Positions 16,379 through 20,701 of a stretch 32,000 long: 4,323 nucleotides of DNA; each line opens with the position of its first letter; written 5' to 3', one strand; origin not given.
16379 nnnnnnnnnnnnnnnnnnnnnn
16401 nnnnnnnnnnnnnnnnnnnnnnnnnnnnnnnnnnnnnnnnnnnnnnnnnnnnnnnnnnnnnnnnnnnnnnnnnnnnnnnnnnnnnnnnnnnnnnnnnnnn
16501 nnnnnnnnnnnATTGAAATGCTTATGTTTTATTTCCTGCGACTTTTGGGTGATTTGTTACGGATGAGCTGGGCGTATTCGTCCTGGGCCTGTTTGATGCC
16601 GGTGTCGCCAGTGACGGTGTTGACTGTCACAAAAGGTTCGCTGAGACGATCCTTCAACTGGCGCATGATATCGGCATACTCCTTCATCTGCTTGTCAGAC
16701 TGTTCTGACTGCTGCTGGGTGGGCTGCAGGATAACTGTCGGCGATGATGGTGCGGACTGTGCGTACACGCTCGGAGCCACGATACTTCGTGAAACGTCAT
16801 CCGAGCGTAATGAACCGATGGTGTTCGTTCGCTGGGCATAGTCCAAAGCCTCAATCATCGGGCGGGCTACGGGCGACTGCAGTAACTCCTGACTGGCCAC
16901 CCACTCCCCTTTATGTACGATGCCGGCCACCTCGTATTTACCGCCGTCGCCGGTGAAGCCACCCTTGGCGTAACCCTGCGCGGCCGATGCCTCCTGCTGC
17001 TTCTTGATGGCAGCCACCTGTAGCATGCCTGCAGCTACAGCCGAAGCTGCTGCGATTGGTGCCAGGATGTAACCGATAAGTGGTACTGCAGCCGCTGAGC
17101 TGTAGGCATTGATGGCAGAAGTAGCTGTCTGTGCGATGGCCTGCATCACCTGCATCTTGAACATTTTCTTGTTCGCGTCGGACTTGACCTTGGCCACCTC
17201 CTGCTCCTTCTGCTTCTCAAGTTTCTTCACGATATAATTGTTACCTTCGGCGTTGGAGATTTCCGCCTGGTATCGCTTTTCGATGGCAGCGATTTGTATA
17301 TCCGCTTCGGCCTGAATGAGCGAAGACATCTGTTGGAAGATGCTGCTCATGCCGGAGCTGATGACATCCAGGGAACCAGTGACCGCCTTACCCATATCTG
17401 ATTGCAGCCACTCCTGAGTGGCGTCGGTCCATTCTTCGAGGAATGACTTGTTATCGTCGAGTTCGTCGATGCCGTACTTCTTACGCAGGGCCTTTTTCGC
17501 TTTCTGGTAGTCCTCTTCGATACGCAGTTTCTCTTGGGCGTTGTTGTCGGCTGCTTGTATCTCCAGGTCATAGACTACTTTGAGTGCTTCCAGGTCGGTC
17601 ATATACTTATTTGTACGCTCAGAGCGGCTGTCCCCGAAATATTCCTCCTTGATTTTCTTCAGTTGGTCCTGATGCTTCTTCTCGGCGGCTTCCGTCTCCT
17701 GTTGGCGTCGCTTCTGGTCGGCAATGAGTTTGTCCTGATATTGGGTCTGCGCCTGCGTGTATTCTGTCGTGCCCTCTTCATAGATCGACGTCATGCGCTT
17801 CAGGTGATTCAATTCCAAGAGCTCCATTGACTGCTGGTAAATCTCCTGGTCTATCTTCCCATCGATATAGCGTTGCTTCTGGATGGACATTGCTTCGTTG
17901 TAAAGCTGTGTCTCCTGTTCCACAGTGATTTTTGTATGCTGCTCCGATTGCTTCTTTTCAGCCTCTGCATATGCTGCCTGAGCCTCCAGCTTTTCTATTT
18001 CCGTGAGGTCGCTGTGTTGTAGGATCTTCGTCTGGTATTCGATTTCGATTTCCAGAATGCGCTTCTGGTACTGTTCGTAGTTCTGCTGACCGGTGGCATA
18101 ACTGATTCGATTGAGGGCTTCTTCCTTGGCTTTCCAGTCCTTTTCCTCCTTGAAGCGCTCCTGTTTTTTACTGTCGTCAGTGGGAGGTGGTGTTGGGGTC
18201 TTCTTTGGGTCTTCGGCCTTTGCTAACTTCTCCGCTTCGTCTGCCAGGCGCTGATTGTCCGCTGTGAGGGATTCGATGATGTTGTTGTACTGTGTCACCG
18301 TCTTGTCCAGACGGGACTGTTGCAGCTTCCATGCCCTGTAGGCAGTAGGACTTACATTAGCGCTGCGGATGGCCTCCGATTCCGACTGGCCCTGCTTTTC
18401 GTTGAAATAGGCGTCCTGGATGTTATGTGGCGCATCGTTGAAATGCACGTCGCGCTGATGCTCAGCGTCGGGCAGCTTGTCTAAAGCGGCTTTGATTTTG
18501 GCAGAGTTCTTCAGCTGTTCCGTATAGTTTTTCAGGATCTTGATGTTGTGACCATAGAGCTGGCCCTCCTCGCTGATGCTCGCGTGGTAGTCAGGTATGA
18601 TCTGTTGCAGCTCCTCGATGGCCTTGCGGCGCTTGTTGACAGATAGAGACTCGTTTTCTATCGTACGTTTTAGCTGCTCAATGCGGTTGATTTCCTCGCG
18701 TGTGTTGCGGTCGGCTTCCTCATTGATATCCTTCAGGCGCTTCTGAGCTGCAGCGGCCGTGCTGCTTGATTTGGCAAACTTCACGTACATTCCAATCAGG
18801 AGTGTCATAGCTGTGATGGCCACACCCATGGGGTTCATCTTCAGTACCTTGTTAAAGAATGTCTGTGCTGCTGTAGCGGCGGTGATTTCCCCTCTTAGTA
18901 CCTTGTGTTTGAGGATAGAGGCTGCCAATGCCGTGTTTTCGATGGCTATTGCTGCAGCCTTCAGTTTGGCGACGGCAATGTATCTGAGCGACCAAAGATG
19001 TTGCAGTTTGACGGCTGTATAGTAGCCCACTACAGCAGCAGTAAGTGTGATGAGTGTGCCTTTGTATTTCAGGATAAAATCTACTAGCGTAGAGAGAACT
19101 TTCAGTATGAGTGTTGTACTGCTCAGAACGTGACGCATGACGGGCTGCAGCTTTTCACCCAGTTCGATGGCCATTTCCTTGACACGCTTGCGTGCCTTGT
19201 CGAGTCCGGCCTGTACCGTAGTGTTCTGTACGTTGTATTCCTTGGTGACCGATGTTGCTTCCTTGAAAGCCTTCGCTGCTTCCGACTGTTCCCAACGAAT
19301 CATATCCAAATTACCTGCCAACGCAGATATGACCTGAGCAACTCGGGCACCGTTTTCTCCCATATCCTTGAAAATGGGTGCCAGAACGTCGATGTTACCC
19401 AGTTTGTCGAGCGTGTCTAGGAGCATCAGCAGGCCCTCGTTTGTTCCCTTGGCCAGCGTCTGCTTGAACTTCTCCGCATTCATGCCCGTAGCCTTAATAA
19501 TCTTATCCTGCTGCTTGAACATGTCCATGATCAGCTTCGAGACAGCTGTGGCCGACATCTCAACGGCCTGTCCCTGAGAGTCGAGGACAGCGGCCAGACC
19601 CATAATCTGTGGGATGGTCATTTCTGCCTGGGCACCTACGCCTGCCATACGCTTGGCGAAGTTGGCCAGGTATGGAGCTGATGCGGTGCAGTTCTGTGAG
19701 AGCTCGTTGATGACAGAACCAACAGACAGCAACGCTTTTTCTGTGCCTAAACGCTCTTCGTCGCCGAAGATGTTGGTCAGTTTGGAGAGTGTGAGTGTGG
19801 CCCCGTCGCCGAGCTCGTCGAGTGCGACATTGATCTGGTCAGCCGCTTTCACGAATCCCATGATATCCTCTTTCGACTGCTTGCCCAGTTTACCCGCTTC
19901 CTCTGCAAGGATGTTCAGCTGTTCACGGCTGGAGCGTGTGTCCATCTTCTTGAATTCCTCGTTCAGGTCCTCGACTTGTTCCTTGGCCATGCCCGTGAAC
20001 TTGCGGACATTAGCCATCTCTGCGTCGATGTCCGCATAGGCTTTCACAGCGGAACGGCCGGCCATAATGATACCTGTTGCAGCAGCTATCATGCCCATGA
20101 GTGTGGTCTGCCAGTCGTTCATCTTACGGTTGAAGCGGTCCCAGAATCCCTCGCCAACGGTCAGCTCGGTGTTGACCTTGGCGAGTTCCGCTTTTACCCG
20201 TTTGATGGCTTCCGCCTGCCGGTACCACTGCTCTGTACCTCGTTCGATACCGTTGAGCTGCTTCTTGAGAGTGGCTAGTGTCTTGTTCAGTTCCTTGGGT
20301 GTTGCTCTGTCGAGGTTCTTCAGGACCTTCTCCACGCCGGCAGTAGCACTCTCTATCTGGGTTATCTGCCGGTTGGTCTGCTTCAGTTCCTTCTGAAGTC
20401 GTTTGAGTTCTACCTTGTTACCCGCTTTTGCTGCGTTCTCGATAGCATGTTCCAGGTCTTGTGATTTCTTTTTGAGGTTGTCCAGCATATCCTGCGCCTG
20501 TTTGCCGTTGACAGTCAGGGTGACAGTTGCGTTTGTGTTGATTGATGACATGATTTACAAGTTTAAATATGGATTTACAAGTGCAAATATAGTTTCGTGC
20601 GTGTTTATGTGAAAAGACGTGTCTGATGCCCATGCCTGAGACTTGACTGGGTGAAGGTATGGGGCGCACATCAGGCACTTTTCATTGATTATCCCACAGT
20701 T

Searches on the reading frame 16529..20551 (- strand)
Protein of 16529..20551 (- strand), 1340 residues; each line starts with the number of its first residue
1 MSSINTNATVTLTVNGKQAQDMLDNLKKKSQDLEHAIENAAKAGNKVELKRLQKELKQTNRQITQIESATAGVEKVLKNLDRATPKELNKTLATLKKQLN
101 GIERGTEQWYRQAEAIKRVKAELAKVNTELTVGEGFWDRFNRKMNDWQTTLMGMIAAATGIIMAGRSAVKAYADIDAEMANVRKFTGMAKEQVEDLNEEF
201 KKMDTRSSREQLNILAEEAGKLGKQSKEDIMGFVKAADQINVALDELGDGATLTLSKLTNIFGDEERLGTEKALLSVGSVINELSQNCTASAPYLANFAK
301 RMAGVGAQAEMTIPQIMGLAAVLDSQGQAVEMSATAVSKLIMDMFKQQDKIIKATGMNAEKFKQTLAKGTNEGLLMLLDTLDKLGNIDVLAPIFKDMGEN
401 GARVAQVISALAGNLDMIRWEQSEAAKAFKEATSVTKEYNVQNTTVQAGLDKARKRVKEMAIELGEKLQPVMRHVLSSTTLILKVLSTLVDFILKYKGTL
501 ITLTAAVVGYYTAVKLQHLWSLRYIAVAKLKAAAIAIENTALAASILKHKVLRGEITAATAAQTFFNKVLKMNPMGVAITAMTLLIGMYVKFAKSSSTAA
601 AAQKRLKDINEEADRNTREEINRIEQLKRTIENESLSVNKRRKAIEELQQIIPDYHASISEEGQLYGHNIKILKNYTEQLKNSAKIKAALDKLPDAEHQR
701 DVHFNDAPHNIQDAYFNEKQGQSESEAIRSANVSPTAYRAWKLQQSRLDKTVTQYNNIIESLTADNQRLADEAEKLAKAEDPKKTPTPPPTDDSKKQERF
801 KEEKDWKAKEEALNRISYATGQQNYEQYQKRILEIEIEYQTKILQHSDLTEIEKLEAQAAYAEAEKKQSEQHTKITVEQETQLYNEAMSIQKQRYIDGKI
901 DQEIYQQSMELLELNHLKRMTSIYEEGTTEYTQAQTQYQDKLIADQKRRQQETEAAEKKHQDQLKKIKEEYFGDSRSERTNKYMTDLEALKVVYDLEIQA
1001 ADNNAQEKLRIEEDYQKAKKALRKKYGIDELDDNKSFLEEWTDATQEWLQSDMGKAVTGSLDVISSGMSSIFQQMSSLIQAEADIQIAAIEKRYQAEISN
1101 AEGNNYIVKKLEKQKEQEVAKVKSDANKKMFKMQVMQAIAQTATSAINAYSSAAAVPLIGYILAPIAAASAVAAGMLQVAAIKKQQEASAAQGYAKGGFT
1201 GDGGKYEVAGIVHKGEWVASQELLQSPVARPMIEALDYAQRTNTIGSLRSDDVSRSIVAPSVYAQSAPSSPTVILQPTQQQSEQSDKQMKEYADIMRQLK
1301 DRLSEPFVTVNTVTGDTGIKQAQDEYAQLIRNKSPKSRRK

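Call 7: search_protein_families(library=pfam, proteins=[window:16529-20551:-])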
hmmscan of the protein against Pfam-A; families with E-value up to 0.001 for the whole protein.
window:16529-20551:- (1340 aa): 1 family
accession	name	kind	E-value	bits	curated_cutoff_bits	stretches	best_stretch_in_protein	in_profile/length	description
PF10145.14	PhageMin_Tail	-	7.5e-18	65.6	33.2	1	199-386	3-189/201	Phage-related minor tail protein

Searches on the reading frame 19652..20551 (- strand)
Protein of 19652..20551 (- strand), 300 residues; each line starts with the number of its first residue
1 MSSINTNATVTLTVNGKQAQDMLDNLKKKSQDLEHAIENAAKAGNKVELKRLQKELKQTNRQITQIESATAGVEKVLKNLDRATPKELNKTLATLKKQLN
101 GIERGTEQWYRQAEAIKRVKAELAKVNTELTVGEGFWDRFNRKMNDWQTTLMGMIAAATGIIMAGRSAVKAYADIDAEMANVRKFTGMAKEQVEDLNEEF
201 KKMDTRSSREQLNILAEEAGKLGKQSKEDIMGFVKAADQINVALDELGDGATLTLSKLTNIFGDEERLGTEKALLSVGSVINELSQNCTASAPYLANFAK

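Call 31: find_related_loci(query=window:19652-20551:-, collection=viral_contigs, flank=5000)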
Query window:19652-20551:- (300 aa) in viral_contigs; peptide patterns used: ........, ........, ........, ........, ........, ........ (x = any residue, [..] = any of these).
67 stretches matched a pattern; 59 encode a relative of the query (tblastn E <= 1e-3); 58 distinct loci.
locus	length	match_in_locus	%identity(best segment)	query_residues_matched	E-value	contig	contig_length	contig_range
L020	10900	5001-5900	98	1-300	0e+0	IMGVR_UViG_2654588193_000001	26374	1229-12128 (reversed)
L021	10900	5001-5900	98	1-300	0e+0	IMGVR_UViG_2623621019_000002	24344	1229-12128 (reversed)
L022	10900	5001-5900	97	1-300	0e+0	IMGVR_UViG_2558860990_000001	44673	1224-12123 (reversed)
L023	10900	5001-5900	91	1-300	0e+0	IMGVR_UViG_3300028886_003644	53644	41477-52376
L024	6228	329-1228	90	1-300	0e+0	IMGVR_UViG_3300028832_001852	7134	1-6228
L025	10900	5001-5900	90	1-300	0e+0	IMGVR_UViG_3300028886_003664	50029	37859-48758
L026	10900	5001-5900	89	1-300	0e+0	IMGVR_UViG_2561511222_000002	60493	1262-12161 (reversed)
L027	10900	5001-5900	87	1-300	6e-179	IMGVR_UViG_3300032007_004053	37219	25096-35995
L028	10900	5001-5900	87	1-300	2e-177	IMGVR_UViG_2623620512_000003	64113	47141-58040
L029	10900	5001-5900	84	1-300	2e-171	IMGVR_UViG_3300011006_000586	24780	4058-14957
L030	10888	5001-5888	84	5-300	3e-167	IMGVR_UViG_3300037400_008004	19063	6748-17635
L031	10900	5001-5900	79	1-300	4e-161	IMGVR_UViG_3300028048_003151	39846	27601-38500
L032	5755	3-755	90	50-300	3e-153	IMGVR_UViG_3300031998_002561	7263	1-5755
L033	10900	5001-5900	73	1-300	9e-148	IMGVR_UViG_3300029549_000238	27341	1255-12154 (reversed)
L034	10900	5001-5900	72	1-300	6e-147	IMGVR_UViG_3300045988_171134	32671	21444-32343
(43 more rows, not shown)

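Call 49: search_protein_families(library=pfam, proteins=[L020:2910-3251:+], max_evalue=0.01)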
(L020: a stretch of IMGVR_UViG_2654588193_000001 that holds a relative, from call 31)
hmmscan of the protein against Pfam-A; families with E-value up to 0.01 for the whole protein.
L020:2910-3251:+ (113 aa): 3 families
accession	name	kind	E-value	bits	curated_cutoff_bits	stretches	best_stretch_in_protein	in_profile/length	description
PF07883.17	Cupin_2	-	9.7e-13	48.1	27.2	1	39-94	3-58/70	Cupin domain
PF12973.13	Cupin_7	-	5.5e-06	26.6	27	1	11-82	8-76/105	ChrR Cupin-like domain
PF00190.28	Cupin_1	-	0.0078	16.2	22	0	34-91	33-98/151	Cupin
